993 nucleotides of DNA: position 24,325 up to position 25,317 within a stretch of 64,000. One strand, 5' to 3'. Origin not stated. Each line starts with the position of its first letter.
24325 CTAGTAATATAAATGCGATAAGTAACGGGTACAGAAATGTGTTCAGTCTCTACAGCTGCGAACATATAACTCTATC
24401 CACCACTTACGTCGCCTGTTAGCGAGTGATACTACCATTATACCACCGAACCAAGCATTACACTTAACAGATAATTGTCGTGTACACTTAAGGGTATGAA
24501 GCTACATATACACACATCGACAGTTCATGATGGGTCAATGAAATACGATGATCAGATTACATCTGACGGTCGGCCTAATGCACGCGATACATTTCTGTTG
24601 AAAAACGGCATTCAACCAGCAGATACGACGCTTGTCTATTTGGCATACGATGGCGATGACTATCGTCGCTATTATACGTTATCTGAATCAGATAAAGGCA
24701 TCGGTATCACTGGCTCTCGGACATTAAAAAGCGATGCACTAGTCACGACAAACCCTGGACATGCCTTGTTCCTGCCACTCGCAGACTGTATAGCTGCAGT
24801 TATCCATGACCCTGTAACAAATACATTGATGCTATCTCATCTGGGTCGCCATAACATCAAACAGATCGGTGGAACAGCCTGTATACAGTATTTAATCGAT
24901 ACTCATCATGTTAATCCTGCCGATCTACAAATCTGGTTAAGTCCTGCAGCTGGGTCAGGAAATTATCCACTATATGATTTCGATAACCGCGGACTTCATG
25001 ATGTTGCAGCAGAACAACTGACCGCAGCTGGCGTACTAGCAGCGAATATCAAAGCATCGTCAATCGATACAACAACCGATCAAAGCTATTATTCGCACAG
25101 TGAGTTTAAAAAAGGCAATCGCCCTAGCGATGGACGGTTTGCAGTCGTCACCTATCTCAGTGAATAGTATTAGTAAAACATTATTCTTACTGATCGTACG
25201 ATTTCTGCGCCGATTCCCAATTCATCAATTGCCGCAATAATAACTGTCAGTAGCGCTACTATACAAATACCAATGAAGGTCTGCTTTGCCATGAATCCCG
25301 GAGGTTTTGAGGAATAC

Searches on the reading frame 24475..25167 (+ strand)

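Call 6: search_protein_families(library=pfam, proteins=[window:24475-25167:+], max_evalue=0.01)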
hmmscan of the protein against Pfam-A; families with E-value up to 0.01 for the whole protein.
window:24475-25167:+ (230 aa): 1 family
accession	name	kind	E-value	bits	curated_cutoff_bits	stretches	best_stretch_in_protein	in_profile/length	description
PF02578.20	Cu-oxidase_4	-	5.9e-17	62.3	22.9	2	79-164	70-156/238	Multi-copper polyphenol oxidoreductase laccase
